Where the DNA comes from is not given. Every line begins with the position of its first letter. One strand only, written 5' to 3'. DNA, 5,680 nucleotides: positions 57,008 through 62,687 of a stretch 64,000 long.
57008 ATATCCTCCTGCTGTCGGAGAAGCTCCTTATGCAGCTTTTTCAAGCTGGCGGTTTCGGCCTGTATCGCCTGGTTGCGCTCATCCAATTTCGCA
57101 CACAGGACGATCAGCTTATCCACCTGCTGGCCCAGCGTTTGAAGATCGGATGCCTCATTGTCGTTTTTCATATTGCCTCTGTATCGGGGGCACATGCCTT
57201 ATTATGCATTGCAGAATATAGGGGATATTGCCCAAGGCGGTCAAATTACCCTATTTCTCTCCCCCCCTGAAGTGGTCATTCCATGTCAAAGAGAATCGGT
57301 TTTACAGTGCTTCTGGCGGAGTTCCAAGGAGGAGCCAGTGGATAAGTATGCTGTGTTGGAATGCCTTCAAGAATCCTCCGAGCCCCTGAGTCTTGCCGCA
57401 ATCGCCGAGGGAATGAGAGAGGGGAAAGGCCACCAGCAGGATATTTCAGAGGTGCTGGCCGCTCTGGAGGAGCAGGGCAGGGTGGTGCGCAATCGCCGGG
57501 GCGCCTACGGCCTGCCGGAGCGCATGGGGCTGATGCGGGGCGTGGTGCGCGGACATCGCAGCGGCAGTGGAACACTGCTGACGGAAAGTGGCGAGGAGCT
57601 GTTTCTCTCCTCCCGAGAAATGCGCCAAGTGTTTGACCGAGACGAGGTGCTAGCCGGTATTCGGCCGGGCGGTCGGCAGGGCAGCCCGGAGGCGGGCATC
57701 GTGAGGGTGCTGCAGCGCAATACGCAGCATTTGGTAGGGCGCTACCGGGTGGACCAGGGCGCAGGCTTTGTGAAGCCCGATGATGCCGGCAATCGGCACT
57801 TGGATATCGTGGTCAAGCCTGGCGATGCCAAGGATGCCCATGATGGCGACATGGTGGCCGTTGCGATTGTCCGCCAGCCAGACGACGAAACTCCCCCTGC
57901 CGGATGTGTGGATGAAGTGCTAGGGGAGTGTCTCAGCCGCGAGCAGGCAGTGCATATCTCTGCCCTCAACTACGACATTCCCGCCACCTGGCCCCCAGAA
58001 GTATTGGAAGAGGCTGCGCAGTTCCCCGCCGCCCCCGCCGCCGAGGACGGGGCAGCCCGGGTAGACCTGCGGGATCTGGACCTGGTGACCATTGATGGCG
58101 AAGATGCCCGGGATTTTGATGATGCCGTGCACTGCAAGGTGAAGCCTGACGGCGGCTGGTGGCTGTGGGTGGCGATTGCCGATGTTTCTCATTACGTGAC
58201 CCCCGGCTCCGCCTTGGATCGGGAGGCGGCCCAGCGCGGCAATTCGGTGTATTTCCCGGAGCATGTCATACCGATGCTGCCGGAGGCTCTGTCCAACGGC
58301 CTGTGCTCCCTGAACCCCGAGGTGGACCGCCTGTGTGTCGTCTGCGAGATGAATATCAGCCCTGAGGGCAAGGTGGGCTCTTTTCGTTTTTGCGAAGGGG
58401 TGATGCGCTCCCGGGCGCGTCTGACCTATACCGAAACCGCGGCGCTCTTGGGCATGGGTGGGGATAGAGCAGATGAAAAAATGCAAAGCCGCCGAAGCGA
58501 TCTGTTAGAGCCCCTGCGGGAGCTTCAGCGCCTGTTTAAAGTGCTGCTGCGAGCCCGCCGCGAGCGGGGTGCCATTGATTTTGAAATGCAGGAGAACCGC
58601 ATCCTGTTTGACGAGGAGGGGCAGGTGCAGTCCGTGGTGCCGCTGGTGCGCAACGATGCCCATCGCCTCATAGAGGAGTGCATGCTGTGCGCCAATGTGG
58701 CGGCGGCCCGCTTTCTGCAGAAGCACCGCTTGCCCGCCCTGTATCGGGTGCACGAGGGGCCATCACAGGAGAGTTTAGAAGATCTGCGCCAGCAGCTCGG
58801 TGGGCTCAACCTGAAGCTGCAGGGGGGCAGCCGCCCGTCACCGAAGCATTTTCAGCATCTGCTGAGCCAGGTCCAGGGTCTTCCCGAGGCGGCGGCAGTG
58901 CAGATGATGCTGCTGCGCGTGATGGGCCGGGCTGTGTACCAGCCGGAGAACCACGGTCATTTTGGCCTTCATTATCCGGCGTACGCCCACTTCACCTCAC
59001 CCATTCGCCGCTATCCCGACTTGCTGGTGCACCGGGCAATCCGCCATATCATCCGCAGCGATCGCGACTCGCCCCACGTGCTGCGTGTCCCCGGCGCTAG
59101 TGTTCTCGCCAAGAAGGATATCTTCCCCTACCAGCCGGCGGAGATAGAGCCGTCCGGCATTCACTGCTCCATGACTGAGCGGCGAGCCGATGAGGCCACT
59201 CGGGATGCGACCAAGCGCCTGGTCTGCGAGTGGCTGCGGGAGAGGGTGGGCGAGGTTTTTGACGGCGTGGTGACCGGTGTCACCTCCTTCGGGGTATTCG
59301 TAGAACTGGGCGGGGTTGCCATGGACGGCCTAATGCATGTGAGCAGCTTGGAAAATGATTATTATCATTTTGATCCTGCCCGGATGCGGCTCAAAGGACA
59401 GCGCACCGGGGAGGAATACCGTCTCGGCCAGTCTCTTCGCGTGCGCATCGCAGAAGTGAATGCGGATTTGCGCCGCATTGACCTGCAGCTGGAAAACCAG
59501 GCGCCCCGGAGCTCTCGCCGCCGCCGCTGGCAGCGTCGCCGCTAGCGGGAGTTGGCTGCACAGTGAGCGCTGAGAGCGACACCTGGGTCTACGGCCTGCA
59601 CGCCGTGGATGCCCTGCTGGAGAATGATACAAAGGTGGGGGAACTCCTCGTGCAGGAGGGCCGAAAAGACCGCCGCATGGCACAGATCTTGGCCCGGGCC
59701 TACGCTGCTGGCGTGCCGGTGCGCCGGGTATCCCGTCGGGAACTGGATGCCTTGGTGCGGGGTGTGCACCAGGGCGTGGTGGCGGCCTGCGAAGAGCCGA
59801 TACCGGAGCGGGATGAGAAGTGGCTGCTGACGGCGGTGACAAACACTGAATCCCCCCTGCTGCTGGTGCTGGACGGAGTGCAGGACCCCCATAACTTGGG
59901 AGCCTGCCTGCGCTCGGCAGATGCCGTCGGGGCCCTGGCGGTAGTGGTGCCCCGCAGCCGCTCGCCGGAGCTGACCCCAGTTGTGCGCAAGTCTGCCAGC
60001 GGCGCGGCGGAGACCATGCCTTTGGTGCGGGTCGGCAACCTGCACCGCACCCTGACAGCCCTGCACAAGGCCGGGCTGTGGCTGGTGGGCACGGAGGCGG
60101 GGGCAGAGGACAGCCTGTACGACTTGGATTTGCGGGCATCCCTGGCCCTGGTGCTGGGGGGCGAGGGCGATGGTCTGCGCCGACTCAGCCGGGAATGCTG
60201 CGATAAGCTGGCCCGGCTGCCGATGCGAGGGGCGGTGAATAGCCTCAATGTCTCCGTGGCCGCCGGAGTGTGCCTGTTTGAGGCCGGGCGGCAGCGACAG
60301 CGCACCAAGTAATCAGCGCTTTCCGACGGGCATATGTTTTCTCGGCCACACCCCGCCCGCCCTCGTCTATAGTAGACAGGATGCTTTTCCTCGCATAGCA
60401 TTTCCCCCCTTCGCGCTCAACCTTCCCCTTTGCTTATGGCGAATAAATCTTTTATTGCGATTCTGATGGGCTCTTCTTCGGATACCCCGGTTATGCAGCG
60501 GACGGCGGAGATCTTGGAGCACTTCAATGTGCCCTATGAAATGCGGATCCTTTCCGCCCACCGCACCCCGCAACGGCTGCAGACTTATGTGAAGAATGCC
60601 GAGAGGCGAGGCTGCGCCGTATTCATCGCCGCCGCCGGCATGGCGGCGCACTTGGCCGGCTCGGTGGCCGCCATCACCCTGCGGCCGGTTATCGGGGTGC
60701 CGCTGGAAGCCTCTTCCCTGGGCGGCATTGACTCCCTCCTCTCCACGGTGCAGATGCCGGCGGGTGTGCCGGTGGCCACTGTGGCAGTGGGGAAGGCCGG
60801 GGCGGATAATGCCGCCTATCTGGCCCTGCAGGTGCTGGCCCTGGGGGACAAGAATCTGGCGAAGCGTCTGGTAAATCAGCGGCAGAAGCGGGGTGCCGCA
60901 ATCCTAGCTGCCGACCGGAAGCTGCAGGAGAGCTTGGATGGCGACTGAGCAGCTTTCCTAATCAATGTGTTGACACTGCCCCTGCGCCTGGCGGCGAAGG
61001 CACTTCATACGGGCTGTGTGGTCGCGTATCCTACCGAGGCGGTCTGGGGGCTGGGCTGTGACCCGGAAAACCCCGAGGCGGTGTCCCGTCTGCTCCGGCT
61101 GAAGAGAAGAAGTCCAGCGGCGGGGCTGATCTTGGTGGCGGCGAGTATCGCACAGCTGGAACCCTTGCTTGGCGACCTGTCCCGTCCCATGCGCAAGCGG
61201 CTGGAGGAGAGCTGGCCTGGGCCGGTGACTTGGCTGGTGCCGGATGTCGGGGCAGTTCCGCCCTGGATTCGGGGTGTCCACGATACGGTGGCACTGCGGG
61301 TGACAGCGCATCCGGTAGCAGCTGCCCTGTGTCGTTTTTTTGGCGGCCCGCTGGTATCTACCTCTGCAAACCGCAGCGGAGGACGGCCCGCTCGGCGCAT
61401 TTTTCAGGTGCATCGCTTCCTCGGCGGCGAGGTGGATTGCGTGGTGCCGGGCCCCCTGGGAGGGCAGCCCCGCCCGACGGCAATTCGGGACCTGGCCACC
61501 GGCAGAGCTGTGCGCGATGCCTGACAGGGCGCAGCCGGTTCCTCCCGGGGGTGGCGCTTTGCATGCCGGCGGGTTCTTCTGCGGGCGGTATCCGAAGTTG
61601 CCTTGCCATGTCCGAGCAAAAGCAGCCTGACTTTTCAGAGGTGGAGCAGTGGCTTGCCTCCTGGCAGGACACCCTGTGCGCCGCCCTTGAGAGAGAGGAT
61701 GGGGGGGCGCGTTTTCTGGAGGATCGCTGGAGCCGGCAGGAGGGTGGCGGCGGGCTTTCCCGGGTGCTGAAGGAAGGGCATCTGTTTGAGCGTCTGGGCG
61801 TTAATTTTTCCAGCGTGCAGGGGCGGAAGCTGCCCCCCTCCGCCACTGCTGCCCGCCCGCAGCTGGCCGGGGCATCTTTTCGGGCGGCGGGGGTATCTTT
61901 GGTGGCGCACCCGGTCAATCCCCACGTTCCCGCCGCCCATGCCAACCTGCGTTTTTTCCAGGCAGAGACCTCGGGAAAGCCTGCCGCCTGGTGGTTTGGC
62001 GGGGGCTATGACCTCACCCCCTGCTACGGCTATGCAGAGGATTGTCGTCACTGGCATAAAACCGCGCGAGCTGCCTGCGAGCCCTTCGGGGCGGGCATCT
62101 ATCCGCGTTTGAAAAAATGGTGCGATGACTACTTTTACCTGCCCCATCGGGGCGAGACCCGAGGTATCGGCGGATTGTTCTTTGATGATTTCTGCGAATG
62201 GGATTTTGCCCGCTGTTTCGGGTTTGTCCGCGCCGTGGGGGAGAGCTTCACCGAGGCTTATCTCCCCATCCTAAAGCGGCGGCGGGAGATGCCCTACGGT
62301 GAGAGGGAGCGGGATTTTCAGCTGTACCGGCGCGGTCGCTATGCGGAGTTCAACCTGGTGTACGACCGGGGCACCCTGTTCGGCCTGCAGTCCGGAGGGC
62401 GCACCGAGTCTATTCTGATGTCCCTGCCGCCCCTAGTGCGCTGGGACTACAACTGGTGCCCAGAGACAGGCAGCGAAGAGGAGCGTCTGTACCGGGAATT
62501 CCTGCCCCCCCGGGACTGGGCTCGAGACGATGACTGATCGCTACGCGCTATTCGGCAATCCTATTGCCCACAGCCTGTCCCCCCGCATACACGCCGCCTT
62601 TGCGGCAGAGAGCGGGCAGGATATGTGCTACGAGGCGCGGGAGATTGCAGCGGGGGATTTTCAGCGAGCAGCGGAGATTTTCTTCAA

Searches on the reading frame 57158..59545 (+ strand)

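Call 60: search_protein_families(library=pfam, proteins=[window:57158-59545:+], max_evalue=0.00001)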
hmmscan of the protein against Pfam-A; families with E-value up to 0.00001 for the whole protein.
window:57158-59545:+ (795 aa): 4 families
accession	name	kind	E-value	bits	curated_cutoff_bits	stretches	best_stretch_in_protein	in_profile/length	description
PF00773.25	RNB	-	2.5e-114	382.4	29.3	1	301-633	1-325/326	RNB domain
PF00575.29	S1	-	1.5e-14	54.6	22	1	696-777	3-72/74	S1 RNA binding domain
PF08206.17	OB_RNB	-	5.6e-14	52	24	1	128-184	1-58/58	Ribonuclease B OB domain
PF17876.7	CSD2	-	7.1e-13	48.9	26.2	1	204-279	1-74/74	Cold shock domain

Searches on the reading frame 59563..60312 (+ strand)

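Call 60: search_protein_families(library=pfam, proteins=[window:59563-60312:+], max_evalue=0.00001)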
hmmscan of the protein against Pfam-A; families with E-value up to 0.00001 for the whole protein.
window:59563-60312:+ (249 aa): 2 families
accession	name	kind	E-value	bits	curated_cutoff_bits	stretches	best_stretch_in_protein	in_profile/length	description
PF00588.24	SpoU_methylase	-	1e-38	133.1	29.7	1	99-239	2-142/142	SpoU rRNA Methylase family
PF08032.17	SpoU_sub_bind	-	1.5e-19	70.6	22.8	1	8-79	1-73/76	RNA 2'-O ribose methyltransferase substrate binding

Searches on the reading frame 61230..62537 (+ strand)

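Call 60: search_protein_families(library=pfam, proteins=[window:61230-62537:+], max_evalue=0.00001)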
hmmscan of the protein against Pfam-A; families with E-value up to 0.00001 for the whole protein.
window:61230-62537:+ (435 aa): 1 family
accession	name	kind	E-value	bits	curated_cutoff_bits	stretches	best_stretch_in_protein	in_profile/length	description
PF01218.23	Coprogen_oxidas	-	7.7e-129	429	31.8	1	138-430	2-295/295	Coproporphyrinogen III oxidase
